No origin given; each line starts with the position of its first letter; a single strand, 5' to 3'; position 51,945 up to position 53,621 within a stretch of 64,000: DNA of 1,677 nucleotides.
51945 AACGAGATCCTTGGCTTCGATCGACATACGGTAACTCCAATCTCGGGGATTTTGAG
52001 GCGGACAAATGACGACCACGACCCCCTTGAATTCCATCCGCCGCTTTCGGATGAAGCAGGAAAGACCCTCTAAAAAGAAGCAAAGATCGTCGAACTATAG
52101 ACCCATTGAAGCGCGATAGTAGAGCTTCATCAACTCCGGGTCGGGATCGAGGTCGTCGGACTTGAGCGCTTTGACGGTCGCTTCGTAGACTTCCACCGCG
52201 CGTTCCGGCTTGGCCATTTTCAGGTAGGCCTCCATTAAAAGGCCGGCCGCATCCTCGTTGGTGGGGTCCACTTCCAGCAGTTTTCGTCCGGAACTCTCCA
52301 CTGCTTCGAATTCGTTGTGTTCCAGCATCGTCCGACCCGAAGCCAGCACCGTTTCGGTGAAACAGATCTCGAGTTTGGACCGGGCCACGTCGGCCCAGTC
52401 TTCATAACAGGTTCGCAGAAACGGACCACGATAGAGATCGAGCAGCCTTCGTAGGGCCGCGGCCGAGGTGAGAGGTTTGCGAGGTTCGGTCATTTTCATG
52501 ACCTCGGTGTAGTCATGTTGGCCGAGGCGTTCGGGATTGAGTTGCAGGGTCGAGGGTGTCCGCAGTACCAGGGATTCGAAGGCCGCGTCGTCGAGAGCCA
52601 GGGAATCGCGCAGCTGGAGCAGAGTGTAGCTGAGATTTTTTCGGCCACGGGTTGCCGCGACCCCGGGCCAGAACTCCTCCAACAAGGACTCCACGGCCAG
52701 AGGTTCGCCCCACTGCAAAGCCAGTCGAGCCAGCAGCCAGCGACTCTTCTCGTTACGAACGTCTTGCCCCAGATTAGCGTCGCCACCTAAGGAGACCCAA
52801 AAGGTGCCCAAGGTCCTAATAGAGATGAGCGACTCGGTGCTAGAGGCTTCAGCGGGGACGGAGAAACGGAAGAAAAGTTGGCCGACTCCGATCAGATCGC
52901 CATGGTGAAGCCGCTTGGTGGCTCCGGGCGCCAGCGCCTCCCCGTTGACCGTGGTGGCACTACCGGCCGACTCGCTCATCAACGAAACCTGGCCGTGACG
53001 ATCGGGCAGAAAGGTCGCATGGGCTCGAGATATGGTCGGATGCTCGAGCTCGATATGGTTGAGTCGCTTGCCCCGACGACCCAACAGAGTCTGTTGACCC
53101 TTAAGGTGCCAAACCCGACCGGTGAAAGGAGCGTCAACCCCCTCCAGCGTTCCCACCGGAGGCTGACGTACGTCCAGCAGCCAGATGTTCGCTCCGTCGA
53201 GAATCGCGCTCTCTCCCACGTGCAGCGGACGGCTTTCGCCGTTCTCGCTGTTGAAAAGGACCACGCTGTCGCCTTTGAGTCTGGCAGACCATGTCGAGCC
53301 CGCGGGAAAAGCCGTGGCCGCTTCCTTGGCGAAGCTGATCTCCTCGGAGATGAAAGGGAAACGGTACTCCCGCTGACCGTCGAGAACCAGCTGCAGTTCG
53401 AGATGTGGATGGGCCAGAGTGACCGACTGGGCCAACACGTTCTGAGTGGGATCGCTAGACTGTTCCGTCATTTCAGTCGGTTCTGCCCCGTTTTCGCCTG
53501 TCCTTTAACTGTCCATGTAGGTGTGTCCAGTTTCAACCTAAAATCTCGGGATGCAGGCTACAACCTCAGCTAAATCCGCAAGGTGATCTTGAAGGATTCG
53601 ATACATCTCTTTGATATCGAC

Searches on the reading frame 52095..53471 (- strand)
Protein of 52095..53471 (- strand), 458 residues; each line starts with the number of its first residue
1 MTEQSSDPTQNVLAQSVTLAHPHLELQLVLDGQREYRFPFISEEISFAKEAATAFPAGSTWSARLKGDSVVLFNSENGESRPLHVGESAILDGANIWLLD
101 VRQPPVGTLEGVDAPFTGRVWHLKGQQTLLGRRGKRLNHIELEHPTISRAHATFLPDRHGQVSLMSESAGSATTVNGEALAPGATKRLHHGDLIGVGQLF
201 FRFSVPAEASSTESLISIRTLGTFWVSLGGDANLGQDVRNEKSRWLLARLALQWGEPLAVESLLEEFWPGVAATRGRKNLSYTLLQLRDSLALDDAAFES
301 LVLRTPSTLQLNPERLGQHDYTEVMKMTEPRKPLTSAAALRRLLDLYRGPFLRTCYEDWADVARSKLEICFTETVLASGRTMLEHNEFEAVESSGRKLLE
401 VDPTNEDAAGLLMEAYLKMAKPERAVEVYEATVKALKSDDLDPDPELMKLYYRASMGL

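Call 11: search_protein_families(library=pfam, proteins=[window:52095-53471:-], max_evalue=0.001)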
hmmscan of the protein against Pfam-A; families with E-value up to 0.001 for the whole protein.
window:52095-53471:- (458 aa): 4 families
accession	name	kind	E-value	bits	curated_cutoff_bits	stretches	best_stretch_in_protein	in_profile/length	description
PF03704.23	BTAD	-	5.7e-15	56.4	22.1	1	329-451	18-142/146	Bacterial transcriptional activator domain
PF00498.31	FHA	-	5e-09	36.9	20.7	1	129-197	2-67/67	FHA domain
PF16697.10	Yop-YscD_cpl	-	9.2e-06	26.3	33.2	1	117-204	8-91/94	Inner membrane component of T3SS, cytoplasmic domain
PF14559.12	TPR_19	-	0.00024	21.8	25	1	388-435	7-54/68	Tetratricopeptide repeat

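Call 66: search_protein_families(library=pfam, proteins=[window:52095-53471:-], max_evalue=0.05)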
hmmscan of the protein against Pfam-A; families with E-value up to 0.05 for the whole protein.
window:52095-53471:- (458 aa): 4 families
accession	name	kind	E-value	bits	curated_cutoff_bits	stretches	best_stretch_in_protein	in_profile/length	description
PF03704.23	BTAD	-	5.7e-15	56.4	22.1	1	329-451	18-142/146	Bacterial transcriptional activator domain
PF00498.31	FHA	-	5e-09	36.9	20.7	1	129-197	2-67/67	FHA domain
PF16697.10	Yop-YscD_cpl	-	9.2e-06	26.3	33.2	1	117-204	8-91/94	Inner membrane component of T3SS, cytoplasmic domain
PF14559.12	TPR_19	-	0.00024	21.8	25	1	388-435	7-54/68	Tetratricopeptide repeat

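Call 87: search_solved_structures(query=window:52095-53471:-, max_evalue=0.01, show_alignments=1)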
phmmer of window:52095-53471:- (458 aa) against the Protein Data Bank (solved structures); distinct sequences matched with E-value up to 0.01: 11.
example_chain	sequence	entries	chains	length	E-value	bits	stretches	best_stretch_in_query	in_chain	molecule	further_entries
9qhb_A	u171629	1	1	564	3.8e-07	32.6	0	389-437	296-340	Engineered tetratricopeptide repeat protein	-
8bu0_A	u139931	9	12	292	1e-05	27.8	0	389-437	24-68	Consensus tetratricopeptide repeat protein | Crystal structure of an 8-repeat consensus TPR superhelix with Zinc. | Monomer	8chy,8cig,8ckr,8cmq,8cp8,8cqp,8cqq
7obi_A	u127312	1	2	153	2.4e-05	26.7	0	386-433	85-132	CTPR-rv4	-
9qhc_A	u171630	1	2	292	0.00014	24.2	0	386-437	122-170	Engineered tetratricopeptide repeat protein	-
6hc0_B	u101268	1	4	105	0.00018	23.8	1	115-204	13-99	GGDEF domain protein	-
6hc1_A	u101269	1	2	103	0.00019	23.7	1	115-203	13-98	GGDEF domain protein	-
6hbz_A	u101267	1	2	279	0.00095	21.4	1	116-205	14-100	GGDEF domain protein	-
1na0_A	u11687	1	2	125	0.0039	19.4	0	386-431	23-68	designed protein CTPR3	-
2fo7_A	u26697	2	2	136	0.0049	19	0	389-437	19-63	SYNTHETIC CONSENSUS TPR PROTEIN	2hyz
8ch0_A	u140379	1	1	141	0.0052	19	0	387-437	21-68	Consensus tetratricopeptide repeat protein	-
8ump_A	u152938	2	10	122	0.0055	18.9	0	389-444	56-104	T33-ml35-redesigned-TPR-domain-fold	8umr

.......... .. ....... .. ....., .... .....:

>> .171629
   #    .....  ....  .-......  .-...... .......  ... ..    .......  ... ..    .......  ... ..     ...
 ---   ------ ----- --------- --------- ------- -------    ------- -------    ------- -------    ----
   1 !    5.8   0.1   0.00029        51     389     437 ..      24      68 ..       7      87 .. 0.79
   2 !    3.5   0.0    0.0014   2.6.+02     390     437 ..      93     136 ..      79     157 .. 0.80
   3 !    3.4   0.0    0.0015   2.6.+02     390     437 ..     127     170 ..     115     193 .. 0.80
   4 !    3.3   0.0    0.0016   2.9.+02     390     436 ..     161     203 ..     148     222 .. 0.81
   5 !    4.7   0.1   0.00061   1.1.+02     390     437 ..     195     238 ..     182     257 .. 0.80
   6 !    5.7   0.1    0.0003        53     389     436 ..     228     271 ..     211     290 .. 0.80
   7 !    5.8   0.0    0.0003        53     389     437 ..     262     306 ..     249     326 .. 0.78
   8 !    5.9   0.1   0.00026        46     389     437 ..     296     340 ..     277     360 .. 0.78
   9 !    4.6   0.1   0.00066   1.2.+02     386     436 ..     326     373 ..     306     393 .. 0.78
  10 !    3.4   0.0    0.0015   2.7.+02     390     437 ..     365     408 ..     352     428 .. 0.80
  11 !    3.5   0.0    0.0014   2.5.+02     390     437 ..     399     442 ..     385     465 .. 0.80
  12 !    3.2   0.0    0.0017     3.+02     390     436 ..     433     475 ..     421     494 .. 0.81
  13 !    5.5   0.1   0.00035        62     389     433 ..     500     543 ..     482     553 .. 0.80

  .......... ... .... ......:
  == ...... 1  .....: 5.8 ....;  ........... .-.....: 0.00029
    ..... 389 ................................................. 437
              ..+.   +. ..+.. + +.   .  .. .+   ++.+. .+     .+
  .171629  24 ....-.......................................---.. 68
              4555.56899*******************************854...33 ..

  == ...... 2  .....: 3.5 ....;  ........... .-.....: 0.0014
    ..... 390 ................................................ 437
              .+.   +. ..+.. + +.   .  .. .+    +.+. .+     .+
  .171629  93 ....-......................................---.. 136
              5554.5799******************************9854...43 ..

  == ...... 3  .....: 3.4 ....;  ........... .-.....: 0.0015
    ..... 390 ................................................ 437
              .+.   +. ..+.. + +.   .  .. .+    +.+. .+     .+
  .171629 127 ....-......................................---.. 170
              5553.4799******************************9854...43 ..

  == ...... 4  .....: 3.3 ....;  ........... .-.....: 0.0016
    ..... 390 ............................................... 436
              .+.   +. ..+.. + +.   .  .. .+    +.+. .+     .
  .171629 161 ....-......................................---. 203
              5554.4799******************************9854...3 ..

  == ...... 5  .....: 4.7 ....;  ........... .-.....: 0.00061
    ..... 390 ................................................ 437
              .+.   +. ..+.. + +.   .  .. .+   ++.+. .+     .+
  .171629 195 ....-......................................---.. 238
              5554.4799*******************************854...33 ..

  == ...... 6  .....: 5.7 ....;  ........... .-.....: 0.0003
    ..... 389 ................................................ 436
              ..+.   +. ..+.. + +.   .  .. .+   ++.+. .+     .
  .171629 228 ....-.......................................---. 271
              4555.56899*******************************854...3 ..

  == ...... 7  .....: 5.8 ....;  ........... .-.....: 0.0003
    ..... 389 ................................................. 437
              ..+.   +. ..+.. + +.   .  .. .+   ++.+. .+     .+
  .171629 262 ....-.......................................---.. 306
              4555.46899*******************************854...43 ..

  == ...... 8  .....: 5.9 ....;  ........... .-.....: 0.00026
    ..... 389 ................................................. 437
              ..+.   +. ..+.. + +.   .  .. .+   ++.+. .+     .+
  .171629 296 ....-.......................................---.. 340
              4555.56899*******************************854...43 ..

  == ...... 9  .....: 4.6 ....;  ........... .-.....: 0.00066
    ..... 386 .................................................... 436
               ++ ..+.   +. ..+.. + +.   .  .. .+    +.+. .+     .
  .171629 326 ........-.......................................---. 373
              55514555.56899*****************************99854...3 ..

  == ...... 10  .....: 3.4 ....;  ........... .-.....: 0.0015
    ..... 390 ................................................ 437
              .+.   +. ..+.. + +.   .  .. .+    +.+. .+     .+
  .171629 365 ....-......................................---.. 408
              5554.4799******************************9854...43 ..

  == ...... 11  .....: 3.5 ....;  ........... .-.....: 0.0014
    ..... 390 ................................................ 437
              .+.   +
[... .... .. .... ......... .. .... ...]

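Call 97: search_solved_structures(query=A5, max_evalue=1, show_alignments=0)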
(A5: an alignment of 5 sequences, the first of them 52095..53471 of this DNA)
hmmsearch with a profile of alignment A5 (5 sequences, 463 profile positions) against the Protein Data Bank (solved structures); distinct sequences matched with E-value up to 1: 37.
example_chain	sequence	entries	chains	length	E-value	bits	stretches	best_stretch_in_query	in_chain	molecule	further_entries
6hc0_B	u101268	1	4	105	3.3e-05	26.1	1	120-210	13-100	GGDEF domain protein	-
6hc1_A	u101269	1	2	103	3.7e-05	25.9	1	120-209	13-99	GGDEF domain protein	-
8bu0_A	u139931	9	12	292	5.3e-05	25.4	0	380-436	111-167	Consensus tetratricopeptide repeat protein | Crystal structure of an 8-repeat consensus TPR superhelix with Zinc. | Monomer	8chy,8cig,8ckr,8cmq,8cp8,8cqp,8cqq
9qhb_A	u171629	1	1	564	0.0001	24.5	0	383-436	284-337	Engineered tetratricopeptide repeat protein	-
6hbz_A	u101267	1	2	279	0.00013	24.2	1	120-211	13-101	GGDEF domain protein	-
2fez_A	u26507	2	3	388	0.00022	23.4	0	98-211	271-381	Probable regulatory protein embR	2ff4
8ump_A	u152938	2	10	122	0.0006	22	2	400-440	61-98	T33-ml35-redesigned-TPR-domain-fold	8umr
8hvr_I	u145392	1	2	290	0.0021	20.1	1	247-449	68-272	Regulatory protein AfsR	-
8bda_E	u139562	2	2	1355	0.0026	19.8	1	377-438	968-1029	Intraflagellar transport protein 139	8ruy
9qhc_A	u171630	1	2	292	0.0052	18.9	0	382-436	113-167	Engineered tetratricopeptide repeat protein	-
7obi_A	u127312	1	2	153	0.009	18.1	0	377-437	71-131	CTPR-rv4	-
2aff_A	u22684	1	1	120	0.017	17.1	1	144-212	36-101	Antigen KI-67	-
1na0_A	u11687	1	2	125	0.02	16.9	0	386-436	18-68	designed protein CTPR3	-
1r21_A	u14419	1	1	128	0.02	16.9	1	144-212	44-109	Antigen Ki-67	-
6vfh_A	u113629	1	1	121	0.021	16.9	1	384-453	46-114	T33_dn10A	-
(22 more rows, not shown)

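Call 98: predict_structure(protein=window:52095-53471:-)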
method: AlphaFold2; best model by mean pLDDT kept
length: 458 residues; sequences in the alignment: 1
mean_pLDDT: 42.9   pTM: 0.35
mean pLDDT of the five models: 42.9, 39.3, 38.9, 31.4, 31.0
residues with pLDDT >= 90: 36; 70-90: 39; 50-70: 24; < 50: 359
segments of 3 or more residues with pLDDT < 50: 1-340, 347-363
pLDDT, mean of each block of 10 residues (from residue 1): 28 23 30 29 28 38 38 45 33 29 29 29 29 26 26 28 28 25 24 26 26 27 30 32 41 41 41 36 40 40 36 30 32 42 48 36 51 70 85 85 88 94 94 76 85 83
secondary structure, 60 per line:
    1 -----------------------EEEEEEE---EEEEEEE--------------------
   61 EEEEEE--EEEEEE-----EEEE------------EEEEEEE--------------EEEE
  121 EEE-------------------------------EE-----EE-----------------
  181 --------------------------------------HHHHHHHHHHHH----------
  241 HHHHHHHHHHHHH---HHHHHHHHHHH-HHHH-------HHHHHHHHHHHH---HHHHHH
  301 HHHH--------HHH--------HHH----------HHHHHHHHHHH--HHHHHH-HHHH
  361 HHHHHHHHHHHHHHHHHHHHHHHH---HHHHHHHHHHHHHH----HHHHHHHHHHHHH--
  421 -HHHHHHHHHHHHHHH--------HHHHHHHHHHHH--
elements in order: E24-30 E34-40 E61-66 E69-74 E80-83 E96-102 E117-123 H219-230 H241-253 H257-267 H269-272 H280-291 H295-304 H337-347 H350-355 H357-384 H388-401 H406-418 H422-436 H445-456
